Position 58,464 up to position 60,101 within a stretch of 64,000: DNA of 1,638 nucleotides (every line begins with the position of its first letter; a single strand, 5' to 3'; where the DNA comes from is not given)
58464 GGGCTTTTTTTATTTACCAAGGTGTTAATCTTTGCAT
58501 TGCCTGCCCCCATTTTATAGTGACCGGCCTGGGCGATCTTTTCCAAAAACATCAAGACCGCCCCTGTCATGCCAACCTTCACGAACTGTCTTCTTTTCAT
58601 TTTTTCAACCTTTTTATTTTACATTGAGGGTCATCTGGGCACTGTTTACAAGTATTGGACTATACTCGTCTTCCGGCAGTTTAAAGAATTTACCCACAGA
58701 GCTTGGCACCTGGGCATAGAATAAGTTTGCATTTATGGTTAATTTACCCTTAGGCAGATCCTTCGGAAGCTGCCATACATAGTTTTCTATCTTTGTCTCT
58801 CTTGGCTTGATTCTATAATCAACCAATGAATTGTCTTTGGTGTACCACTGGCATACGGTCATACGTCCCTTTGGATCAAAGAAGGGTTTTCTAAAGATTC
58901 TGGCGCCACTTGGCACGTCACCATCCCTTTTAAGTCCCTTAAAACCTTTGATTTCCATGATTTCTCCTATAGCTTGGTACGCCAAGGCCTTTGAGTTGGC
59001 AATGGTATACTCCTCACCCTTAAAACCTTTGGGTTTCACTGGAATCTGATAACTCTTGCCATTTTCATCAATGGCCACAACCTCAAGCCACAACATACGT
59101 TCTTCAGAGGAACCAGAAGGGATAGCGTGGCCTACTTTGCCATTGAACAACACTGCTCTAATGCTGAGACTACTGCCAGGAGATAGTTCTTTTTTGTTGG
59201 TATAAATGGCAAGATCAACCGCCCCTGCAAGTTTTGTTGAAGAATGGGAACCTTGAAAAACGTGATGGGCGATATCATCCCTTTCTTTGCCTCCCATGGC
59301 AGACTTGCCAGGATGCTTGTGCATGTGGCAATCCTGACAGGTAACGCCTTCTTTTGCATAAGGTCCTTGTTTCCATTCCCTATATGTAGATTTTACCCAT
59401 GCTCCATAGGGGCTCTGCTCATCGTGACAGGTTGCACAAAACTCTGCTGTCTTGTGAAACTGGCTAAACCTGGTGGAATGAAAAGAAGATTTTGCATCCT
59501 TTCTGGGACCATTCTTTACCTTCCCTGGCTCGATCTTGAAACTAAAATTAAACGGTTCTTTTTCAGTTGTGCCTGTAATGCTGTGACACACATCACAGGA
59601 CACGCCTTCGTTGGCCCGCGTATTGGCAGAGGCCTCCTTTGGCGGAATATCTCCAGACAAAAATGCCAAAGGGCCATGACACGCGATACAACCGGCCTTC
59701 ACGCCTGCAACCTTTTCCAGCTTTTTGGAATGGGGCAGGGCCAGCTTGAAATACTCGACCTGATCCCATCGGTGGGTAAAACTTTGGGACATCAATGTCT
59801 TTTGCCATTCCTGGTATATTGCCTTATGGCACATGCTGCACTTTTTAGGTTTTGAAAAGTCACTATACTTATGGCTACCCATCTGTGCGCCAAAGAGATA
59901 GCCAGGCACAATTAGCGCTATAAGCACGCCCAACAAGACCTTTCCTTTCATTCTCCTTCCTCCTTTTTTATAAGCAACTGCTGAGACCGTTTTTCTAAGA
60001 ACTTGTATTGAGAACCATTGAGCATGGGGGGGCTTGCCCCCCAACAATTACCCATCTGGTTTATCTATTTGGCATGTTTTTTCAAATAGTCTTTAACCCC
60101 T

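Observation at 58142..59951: Candidate periplasmic superoxide-reduction module: Tat-SOR fed by a pentaheme cytochrome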

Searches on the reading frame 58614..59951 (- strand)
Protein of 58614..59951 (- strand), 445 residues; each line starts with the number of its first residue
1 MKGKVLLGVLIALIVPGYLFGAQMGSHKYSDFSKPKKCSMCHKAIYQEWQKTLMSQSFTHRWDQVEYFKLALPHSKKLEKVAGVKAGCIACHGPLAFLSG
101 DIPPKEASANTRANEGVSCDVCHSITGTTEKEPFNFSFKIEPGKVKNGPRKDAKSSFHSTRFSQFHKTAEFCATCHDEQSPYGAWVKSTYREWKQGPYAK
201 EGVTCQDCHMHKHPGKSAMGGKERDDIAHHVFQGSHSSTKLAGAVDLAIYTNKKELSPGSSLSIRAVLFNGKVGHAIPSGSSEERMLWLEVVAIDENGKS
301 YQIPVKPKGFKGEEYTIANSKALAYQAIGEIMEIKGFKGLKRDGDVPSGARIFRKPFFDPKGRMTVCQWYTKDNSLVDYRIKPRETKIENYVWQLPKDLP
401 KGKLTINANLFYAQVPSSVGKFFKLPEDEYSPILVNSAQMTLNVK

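Call 4: search_protein_families(library=ncbifam, proteins=[window:58614-59951:-], max_evalue=0.01)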
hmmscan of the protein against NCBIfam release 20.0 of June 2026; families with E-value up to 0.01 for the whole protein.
window:58614-59951:- (445 aa): 5 families
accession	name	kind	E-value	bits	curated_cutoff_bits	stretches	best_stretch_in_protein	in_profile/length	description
NF040886.1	cyt_C_like_Sec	equivalog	1.7e-18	66.4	250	1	36-302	46-334/423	multiheme c-type cytochrome (seleno)protein ExtKL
TIGR03153.1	cytochr_NrfH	equivalog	1.4e-07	31.6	134.2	1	159-231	18-80/138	cytochrome c nitrite reductase small subunit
TIGR03508.1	decahem_SO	subfamily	0.00011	21.8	192.2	1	87-225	4-117/258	DmsE family decaheme c-type cytochrome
NF008339.0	PRK11125.1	equivalog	0.0038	15.9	595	1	189-215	273-299/487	ammonia-forming cytochrome c nitrite reductase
TIGR03152.1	cyto_c552_HCOOH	exception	0.0053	15.6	692.5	1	189-214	231-256/441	ammonia-forming nitrite reductase cytochrome c552 subunit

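Call 5: search_protein_families(library=pfam, proteins=[window:58614-59951:-], max_evalue=0.01)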
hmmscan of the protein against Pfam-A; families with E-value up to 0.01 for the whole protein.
window:58614-59951:- (445 aa): 8 families
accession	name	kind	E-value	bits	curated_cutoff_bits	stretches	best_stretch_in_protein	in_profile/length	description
PF13435.11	Cytochrome_C554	-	3.5e-08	34.7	20.8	1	37-124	1-84/84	Cytochrome c554 and c-prime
PF22113.1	Mtrc-MtrF_II-IV_dom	-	3.8e-07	30.3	30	1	86-219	7-138/176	Outer membrane cytochrome MtrC/MtrF-like, domains II/IV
PF14537.11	Cytochrom_c3_2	-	9.3e-07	29.7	25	1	37-125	8-66/79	Cytochrome c3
PF03264.19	Cytochrom_NNT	-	2.5e-06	27.8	24.1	1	165-217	32-80/174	NapC/NirT cytochrome c family, N-terminal region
PF14522.11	Cytochrome_C7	-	3e-06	27.4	24.8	0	112-209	8-66/67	Cytochrome c7 and related cytochrome c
PF09699.15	Paired_CXXCH_1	-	0.00033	20.7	20.6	0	167-179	27-39/41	Doubled CXXCH motif (Paired_CXXCH_1)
PF00130.28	C1_1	-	0.0016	18.7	26.5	0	163-213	4-39/53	Phorbol esters/diacylglycerol binding domain (C1 domain)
PF02335.20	Cytochrom_C552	-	0.0038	16.7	24.1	1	190-212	232-254/438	Cytochrome c552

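Call 8: find_homologous_proteins(query=window:58614-59951:-)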
Query window:58614-59951:- (445 aa): 2326 proteins with E <= 0.001 among 6756 candidates; the best 120 are listed.
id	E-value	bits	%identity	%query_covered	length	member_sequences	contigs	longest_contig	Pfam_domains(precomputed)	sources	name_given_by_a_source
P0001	0.0e+0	1044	100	100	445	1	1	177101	PF14537.12,PF13435.12,PF03264.20,PF14522.12,PF22113.2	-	-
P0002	3.0e-286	968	91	100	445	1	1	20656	PF14537.12,PF13435.12,PF14522.12,PF22113.2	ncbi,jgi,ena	-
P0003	4.4e-278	941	88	100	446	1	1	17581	PF14537.12,PF13435.12,PF03264.20,PF14522.12,PF22113.2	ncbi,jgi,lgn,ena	-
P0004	9.1e-275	930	89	97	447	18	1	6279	PF14537.12,PF13435.12,PF03264.20,PF14522.12,PF22113.2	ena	-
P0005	6.5e-270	914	85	100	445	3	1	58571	PF14537.12,PF13435.12,PF03264.20,PF14522.12,PF22113.2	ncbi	-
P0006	4.3e-268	908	84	100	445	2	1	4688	PF14537.12,PF13435.12,PF03264.20,PF14522.12,PF22113.2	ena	-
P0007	6.3e-267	904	83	100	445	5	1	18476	PF14537.12,PF13435.12,PF14522.12,PF22113.2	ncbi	-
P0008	6.0e-260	881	80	100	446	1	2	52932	PF14537.12,PF13435.12,PF14522.12,PF22113.2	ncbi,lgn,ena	-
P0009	2.8e-253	859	79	99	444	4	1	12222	PF14537.12,PF13435.12,PF14522.12,PF22113.2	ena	-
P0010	2.7e-247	839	77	100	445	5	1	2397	PF09699.16,PF14537.12,PF13435.12,PF14522.12,PF22113.2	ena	-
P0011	2.6e-238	810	80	95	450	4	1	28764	PF14537.12,PF13435.12,PF03264.20,PF14522.12,PF22113.2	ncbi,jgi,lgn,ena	-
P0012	4.9e-236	802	76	99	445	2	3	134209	PF14537.12,PF13435.12,PF02335.21,PF14522.12,PF22113.2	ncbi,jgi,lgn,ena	-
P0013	2.9e-235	800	75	99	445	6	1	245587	PF14537.12,PF13435.12,PF02335.21,PF14522.12,PF22113.2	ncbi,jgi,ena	-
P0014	3.7e-230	783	75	96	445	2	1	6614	PF14537.12,PF13435.12,PF14522.12,PF22113.2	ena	-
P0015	1.6e-229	781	72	99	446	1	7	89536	PF14537.12,PF13435.12,PF03264.20,PF14522.12,PF22113.2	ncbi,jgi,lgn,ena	-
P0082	3.1e-209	714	67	99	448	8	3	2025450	PF09699.16,PF14537.12,PF13435.12,PF14522.12,PF22113.2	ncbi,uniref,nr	ncbi:MAG: multiheme c-type cytochrome [Dissulfurimicrobium sp.]|uniref:multiheme c-type cytochrome n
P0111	1.6e-202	692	68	96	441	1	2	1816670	PF14537.12,PF13435.12,PF03264.20,PF14522.12,PF22113.2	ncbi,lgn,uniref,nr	ncbi:conserved hypothetical protein [Thermosulfidibacter takaii ABI70S6]|uniref:Uncharacterized prot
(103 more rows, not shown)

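Call 9: search_solved_structures(query=window:58614-59951:-, max_evalue=1, show_alignments=2)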
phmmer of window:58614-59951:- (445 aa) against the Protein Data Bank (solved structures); distinct sequences matched with E-value up to 1: 4.
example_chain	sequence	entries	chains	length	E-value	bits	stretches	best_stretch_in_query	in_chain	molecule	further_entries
5ze8_A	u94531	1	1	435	2.8e-10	43.1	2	9-125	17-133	cytochrome c552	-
1oah_A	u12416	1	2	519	0.097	14.9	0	189-211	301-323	CYTOCHROME C NITRITE REDUCTASE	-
1bvb_A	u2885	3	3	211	0.12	14.6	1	32-182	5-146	CYTOCHROME C-554 | CYTOCHROME C554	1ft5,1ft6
3ubr_A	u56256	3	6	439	0.45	12.7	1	187-213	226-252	Cytochrome c-552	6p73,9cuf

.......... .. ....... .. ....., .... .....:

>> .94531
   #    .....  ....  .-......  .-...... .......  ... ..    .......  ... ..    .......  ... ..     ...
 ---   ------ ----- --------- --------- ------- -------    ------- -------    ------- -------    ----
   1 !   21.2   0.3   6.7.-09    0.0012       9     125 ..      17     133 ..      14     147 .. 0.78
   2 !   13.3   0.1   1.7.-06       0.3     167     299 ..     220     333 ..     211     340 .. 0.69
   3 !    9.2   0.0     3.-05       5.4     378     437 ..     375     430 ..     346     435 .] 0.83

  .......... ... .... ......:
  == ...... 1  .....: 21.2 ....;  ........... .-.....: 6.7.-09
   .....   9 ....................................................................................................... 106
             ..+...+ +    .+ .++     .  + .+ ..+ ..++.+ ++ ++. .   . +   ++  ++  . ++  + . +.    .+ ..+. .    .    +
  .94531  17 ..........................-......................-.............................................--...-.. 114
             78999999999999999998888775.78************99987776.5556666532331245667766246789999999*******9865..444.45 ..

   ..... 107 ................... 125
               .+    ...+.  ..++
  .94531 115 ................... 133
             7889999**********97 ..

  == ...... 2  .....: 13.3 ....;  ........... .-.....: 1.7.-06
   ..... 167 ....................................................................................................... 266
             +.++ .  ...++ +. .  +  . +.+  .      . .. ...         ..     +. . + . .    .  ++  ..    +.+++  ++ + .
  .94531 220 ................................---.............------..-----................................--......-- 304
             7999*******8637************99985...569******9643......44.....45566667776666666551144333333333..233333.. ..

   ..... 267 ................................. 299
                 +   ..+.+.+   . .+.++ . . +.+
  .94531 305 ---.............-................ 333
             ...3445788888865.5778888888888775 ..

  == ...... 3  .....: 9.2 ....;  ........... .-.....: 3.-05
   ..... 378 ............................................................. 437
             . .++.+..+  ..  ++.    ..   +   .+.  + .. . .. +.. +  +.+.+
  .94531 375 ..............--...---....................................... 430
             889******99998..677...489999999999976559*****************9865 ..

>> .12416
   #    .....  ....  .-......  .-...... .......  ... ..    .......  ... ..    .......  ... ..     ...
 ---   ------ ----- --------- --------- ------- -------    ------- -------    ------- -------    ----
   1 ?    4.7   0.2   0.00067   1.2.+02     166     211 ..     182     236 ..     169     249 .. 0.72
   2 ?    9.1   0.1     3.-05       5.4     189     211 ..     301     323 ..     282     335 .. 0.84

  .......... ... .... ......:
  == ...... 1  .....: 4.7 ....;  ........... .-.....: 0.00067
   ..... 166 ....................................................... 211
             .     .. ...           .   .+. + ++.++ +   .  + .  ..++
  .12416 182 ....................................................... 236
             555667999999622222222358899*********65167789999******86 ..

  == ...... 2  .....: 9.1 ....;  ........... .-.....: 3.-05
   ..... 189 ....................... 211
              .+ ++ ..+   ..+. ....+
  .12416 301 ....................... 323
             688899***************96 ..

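Call 17: find_related_loci(query=window:58614-59951:-, collection=genome_contigs, flank=6000)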
Query window:58614-59951:- (445 aa) in genome_contigs; peptide patterns used: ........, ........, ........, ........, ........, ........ (x = any residue, [..] = any of these).
108 stretches matched a pattern; 75 encode a relative of the query (tblastn E <= 1e-3); 73 distinct loci.
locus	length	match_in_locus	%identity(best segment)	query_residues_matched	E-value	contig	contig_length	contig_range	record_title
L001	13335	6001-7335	91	1-445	0e+0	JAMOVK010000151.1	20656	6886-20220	MAG: Deltaproteobacteria bacterium isolate PIR-30_metabat2_scaf2bin.024 PIR-30_scaffold_828_c1, whole genome shotgun seq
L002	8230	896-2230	88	1-444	0e+0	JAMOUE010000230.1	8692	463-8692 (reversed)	MAG: Deltaproteobacteria bacterium isolate PIR-30_maxbin2_scaf2bin.128 PIR-30_scaffold_3260_c1, whole genome shotgun seq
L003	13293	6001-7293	89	15-445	0e+0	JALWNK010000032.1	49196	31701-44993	MAG: Deltaproteobacteria bacterium isolate M17_metabat2_scaf2bin.252 M17_NODE_301_length_49196_cov_9.375655, whole genom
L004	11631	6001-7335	86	1-445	0e+0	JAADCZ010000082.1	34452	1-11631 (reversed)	MAG: Thermodesulfobacteriota bacterium isolate L_MaxBin.058 contig-127_777, whole genome shotgun sequence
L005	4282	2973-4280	84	1-436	0e+0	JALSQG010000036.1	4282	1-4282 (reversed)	MAG: Deltaproteobacteria bacterium isolate 356-284_metabat2_scaf2bin.123 356-284_scaffold_17305_c1, whole genome shotgun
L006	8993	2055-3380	80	4-445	0e+0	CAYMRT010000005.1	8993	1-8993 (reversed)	MAG TPA_asm: uncultured Desulfobacterales bacterium isolate binchicken_co219_51 genome assembly, contig: k141_1201198, w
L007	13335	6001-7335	78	1-445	0e+0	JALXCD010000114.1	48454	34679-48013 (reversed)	MAG: Deltaproteobacteria bacterium isolate T2_metabat2_scaf2bin.141 T2_NODE_406_length_48454_cov_2.405922, whole genome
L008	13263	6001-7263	80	24-445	0e+0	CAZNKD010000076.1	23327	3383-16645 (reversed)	MAG TPA_asm: uncultured Desulfobacterales bacterium isolate binchicken_co219_102 genome assembly, contig: k141_969027, w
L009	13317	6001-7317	76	5-445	0e+0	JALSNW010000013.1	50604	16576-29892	MAG: Deltaproteobacteria bacterium isolate 356-284_metabat1_scaf2bin.060 356-284_scaffold_182_c1, whole genome shotgun s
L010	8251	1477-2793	74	5-445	0e+0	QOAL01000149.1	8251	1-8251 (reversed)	MAG: Thermodesulfatator sp. isolate MAG 87 Ga0232637_10001559, whole genome shotgun sequence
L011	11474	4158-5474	73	5-445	0e+0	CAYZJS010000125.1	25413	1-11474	MAG TPA_asm: uncultured Thermodesulfatator sp. isolate binchicken_co219_454 genome assembly, contig: k141_1424409, whole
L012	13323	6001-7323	72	5-445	0e+0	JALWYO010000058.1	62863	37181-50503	MAG: Deltaproteobacteria bacterium isolate T2_metabat1_scaf2bin.014 T2_NODE_242_length_62863_cov_2.177554, whole genome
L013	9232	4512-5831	72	6-445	0e+0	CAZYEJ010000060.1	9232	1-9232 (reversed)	MAG TPA_asm: uncultured Thermodesulfobacteriaceae bacterium isolate SRP191223_co2_305 genome assembly, contig: NODE_6816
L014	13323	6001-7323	72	4-445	0e+0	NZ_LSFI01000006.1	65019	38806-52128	Thermodesulfatator autotrophicus strain S606 contig6, whole genome shotgun sequence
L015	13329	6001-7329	73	1-445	0e+0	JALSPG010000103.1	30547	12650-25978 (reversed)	MAG: Thermodesulfobacteriales bacterium isolate 356-284_metabat2_scaf2bin.037 356-284_scaffold_525_c1, whole genome shot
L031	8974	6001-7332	67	1-443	0e+0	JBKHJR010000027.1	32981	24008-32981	MAG: Desulfurivibrionaceae bacterium isolate D5M12_11 NODE_346_length_32981_cov_9.470145, whole genome shotgun sequence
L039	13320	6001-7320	68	6-445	0e+0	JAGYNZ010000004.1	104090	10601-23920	MAG: Deltaproteobacteria bacterium isolate M55B156 4, whole genome shotgun sequence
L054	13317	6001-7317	64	6-445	0e+0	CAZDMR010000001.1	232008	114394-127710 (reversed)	MAG TPA_asm: uncultured Acidobacteriota bacterium isolate binchicken_co116_446 genome assembly, contig: NODE_5_length_23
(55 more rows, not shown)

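Call 31: find_encoding_contigs(protein=P0082, flank=8000, max_places=2)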
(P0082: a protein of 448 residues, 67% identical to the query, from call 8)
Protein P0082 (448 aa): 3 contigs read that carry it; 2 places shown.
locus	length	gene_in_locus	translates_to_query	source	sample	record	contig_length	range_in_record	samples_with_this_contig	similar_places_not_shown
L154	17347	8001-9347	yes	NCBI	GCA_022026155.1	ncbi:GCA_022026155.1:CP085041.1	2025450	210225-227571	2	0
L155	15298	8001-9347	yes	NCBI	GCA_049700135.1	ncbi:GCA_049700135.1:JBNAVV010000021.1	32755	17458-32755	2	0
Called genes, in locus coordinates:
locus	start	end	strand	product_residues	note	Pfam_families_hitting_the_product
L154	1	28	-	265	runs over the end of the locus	PF13237:Fer4_10 (faint), PF13183:Fer4_8 (faint), PF12838:Fer4_7 (weak), PF13247:Fer4_11, PF12837:Fer4_6 (weak), PF00037:Fer4 (weak)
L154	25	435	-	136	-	-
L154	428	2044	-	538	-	PF12838:Fer4_7 (faint), PF12797:Fer4_2 (faint), PF13237:Fer4_10 (faint), PF13183:Fer4_8, PF13534:Fer4_17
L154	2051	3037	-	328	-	PF02665:Nitrate_red_gam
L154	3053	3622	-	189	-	PF14361:RsbRD_N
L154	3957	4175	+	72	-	-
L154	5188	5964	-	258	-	-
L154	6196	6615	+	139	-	PF01475:FUR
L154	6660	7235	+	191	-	PF00210:Ferritin, PF02915:Rubrerythrin, PF23458:DUF7130 (weak), PF21349:RUBY_RBDX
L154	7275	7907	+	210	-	PF00578:AhpC-TSA, PF08534:Redoxin, PF10417:1-cysPrx_C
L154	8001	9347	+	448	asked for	PF09699:Paired_CXXCH_1 (faint), PF13435:Cytochrome_C554 (weak), PF14522:Cytochrome_C7 (faint), PF14537:Cytochrom_c3_2 (faint), PF22113:Mtrc-MtrF_II-IV_dom (weak)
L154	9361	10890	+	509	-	PF09699:Paired_CXXCH_1 (faint), PF14537:Cytochrom_c3_2 (faint), PF22113:Mtrc-MtrF_II-IV_dom (faint), PF13435:Cytochrome_C554 (faint), PF14522:Cytochrome_C7 (weak), PF13447:Multi-haem_cyto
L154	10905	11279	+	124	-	PF06397:Desulfoferrod_N, PF01880:Desulfoferrodox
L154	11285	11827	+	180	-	PF00210:Ferritin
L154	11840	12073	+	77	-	PF00301:Rubredoxin, PF21349:RUBY_RBDX (faint)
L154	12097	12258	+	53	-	PF00301:Rubredoxin, PF21349:RUBY_RBDX (faint)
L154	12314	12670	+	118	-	-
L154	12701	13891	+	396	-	PF00753:Lactamase_B (weak), PF19583:ODP, PF00258:Flavodoxin_1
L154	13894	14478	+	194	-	-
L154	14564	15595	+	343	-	PF00989:PAS, PF13188:PAS_8, PF13426:PAS_9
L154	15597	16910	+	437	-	PF01654:Cyt_bd_oxida_I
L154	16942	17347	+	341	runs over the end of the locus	PF02322:Cyt_bd_oxida_II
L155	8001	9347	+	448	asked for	PF09699:Paired_CXXCH_1 (faint), PF13435:Cytochrome_C554 (weak), PF14522:Cytochrome_C7 (faint), PF14537:Cytochrom_c3_2 (faint), PF22113:Mtrc-MtrF_II-IV_dom (weak)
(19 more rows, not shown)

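Call 32: find_encoding_contigs(protein=P0111, flank=8000, max_places=2)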
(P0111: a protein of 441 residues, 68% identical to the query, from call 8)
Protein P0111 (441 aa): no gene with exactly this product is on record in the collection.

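Call 39: search_protein_families(library=ncbifam, proteins=[L154:9361-10890:+, L031:7571-8860:+, L014:7377-8840:+, L039:4038-5825:+, L054:7313-8893:-, L054:8901-10214:-], max_evalue=0.001)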
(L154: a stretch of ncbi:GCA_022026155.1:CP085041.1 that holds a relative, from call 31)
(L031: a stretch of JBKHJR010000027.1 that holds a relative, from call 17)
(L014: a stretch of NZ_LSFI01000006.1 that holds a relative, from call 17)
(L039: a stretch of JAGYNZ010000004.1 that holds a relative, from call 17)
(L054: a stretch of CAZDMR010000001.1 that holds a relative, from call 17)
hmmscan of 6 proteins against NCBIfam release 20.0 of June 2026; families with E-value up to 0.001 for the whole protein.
L154:9361-10890:+ (509 aa): 2 families
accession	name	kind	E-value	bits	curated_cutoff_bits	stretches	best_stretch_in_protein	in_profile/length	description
NF052343.1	hydrazine_HDH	equivalog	2.6e-19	69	900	2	228-306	221-300/564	hydrazine dehydrogenase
NF045713.1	CxxCH_16_HmcA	equivalog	7.7e-05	21.5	400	0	179-260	196-256/541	sulfate respiration complex hexadecaheme cytochrome HmcA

L031:7571-8860:+ (429 aa): 4 families
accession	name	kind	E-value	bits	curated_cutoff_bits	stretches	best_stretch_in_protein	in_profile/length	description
NF052343.1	hydrazine_HDH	equivalog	7.4e-24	84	900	2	18-225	109-306/564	hydrazine dehydrogenase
TIGR03153.1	cytochr_NrfH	equivalog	1.8e-06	28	134.2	0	169-226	27-67/138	cytochrome c nitrite reductase small subunit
NF041198.1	UshA_like_PCGU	equivalog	5.8e-06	25.2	275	1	25-90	442-513/519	UshA-like (seleno)protein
TIGR04257.1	nanowire_3heme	domain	0.00099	19.2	40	0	122-177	24-74/75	c(7)-type cytochrome triheme domain-containing protein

L014:7377-8840:+ (487 aa): 1 family
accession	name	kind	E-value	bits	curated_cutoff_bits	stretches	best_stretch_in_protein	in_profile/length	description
NF052343.1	hydrazine_HDH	equivalog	1.4e-17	63.3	900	2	217-294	223-301/564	hydrazine dehydrogenase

L039:4038-5825:+ (595 aa): 3 families
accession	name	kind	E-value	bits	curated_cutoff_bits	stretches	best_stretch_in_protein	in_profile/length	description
NF052343.1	hydrazine_HDH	equivalog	9.1e-21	73.8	900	2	324-399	224-300/564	hydrazine dehydrogenase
TIGR03508.1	decahem_SO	subfamily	0.00018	21.1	192.2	0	324-400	191-250/258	DmsE family decaheme c-type cytochrome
NF050122.1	bc1_QcrC_actin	exception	0.00023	20.6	200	1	23-106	132-213/253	cytochrome bc1 complex diheme cytochrome c subunit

L054:7313-8893:- (526 aa): 3 families
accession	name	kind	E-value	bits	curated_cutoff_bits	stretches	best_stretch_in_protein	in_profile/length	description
TIGR03153.1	cytochr_NrfH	equivalog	2.2e-16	60.2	134.2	1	112-215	6-109/138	cytochrome c nitrite reductase small subunit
NF047727.1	4hemeCytCCctA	equivalog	2.9e-05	24.2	180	1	428-464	34-70/109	tetraheme c-type cytochrome CctA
NF051471.1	cytcCgr1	equivalog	0.00013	21.7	340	1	118-159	17-58/204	cytochrome c-type protein Cgr1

L054:8901-10214:- (437 aa): 5 families
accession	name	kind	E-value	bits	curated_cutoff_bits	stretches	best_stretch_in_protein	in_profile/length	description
NF052343.1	hydrazine_HDH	equivalog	2e-21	76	900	1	163-313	221-369/564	hydrazine dehydrogenase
TIGR03508.1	decahem_SO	subfamily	1e-10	41.6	192.2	1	16-99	63-136/258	DmsE family decaheme c-type cytochrome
NF041028.1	decahem_GSU2203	exception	5.1e-07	29.2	325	1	18-91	96-159/317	GSU2203 family decaheme c-type cytochrome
NF041198.1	UshA_like_PCGU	equivalog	0.00029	19.5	275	1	19-91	438-512/519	UshA-like (seleno)protein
TIGR03153.1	cytochr_NrfH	equivalog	0.00089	19.3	134.2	1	6-59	11-61/138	cytochrome c nitrite reductase small subunit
